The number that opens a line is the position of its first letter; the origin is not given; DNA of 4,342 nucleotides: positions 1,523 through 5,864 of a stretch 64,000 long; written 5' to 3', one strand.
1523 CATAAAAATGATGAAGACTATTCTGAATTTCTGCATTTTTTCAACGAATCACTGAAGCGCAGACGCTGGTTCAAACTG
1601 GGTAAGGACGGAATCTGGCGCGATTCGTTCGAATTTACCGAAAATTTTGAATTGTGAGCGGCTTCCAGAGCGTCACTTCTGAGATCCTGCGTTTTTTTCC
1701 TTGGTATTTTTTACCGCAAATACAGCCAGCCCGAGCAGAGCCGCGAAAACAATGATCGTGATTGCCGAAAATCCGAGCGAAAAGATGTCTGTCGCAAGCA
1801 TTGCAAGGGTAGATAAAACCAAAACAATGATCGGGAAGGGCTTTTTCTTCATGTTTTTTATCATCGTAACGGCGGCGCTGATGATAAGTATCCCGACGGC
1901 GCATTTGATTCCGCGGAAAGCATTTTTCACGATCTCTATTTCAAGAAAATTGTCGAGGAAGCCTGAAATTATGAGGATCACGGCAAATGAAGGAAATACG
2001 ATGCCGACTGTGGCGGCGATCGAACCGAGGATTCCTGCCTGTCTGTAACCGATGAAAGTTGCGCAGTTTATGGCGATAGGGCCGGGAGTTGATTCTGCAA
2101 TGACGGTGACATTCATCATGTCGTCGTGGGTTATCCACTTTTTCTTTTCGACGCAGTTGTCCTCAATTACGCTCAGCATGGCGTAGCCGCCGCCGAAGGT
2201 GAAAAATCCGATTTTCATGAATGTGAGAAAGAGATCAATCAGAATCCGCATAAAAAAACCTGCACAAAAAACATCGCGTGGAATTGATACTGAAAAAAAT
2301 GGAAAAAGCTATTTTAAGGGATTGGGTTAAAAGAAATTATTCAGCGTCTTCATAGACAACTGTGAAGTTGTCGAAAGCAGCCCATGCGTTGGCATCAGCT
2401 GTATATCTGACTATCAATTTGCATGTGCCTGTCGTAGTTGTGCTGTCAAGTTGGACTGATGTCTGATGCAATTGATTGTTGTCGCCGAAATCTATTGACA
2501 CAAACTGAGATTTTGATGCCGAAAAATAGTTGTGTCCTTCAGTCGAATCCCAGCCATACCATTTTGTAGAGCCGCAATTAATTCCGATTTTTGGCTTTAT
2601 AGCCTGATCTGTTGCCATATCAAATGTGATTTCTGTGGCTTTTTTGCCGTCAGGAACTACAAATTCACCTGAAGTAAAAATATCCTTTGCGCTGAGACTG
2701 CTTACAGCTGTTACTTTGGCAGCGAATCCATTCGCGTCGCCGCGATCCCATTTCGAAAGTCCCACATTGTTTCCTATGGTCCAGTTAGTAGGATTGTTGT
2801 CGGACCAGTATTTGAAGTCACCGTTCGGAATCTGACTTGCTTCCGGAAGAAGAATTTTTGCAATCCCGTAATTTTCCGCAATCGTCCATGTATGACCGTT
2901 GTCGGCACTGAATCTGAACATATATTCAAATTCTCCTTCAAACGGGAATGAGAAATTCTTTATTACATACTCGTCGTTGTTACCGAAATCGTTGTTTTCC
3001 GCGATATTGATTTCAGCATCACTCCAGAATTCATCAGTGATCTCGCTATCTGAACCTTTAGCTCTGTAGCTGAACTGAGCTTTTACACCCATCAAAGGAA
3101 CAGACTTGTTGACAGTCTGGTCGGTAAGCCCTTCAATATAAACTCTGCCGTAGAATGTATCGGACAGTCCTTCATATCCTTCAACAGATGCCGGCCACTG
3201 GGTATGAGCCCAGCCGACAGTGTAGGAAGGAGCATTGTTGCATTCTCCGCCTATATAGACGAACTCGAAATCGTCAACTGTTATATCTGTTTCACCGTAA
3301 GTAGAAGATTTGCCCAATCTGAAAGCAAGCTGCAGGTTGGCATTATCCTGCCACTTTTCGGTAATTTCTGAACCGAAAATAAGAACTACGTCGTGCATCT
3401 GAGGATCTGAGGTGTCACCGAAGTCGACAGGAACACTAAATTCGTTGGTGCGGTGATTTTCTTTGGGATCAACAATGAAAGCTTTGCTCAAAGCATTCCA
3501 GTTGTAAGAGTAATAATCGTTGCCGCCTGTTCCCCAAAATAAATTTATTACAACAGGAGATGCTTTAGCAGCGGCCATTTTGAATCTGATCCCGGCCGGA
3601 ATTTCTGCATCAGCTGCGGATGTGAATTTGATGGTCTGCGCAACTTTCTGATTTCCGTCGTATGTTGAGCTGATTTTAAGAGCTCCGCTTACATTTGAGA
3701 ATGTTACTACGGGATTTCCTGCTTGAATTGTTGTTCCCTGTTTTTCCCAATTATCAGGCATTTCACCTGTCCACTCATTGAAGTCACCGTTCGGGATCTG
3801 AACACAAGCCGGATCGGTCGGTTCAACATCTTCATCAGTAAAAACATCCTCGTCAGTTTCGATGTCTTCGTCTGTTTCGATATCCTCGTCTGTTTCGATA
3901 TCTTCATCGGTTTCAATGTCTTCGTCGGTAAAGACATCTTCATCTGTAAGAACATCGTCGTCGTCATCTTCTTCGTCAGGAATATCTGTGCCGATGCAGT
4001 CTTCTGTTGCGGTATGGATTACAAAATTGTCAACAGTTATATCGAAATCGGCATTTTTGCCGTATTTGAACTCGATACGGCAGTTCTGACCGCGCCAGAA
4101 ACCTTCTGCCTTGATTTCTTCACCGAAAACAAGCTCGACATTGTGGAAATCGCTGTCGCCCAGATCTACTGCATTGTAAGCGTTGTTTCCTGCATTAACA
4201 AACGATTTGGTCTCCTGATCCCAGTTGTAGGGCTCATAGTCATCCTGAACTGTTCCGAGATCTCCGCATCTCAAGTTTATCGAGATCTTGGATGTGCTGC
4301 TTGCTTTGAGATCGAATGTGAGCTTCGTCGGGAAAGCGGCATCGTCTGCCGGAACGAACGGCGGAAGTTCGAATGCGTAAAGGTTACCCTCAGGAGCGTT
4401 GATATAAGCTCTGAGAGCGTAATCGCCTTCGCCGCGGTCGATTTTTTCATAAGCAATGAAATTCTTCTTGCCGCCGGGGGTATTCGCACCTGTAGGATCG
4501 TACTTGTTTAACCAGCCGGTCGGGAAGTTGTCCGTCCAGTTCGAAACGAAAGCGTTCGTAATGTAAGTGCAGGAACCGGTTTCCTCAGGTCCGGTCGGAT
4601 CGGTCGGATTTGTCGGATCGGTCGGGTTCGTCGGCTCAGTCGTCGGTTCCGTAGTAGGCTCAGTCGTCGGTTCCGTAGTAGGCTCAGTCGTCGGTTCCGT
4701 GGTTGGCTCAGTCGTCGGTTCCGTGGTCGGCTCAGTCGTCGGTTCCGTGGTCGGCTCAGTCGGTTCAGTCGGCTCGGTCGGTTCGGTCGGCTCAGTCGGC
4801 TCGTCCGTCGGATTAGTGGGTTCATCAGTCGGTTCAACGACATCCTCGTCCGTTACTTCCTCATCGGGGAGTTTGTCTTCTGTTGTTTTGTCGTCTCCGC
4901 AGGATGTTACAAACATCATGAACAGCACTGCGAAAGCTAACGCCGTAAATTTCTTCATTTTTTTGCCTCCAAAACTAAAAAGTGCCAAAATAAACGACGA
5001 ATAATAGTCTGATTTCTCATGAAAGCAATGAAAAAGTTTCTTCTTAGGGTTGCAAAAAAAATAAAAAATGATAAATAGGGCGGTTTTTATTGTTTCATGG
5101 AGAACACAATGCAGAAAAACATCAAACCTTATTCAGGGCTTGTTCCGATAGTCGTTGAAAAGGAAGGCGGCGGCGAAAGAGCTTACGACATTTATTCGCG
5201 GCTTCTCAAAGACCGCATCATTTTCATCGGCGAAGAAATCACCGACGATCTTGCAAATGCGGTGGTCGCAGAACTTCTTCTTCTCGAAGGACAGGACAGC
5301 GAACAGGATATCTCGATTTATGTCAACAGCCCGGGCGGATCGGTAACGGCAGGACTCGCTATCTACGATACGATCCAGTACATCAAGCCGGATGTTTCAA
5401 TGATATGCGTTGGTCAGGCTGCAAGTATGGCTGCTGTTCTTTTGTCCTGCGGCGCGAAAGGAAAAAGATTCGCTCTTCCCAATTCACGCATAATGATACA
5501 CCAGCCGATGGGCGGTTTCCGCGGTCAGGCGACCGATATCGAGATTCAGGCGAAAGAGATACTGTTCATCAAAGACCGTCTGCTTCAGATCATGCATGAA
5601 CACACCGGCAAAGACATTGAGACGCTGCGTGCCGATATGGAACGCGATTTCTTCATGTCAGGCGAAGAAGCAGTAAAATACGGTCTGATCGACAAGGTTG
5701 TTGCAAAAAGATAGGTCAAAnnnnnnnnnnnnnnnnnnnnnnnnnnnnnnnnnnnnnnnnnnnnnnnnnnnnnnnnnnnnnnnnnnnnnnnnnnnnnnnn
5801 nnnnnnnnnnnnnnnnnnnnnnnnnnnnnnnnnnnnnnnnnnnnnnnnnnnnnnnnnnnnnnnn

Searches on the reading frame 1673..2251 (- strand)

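Call 7: search_protein_families(library=pfam, proteins=[window:1673-2251:-], max_evalue=0.001)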
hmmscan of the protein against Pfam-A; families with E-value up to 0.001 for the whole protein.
window:1673-2251:- (192 aa): 1 family
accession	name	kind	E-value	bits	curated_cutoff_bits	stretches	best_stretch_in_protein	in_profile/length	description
PF02417.20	Chromate_transp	-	1.9e-49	168.3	28.6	1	5-175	1-166/166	Chromate transporter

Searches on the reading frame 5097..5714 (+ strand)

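Call 7: search_protein_families(library=pfam, proteins=[window:5097-5714:+], max_evalue=0.001)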
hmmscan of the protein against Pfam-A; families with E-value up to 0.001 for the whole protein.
window:5097-5714:+ (205 aa): 1 family
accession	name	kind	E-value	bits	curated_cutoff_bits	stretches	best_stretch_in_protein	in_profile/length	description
PF00574.28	CLP_protease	-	4.5e-85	284.5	20.2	1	25-204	2-181/182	Clp protease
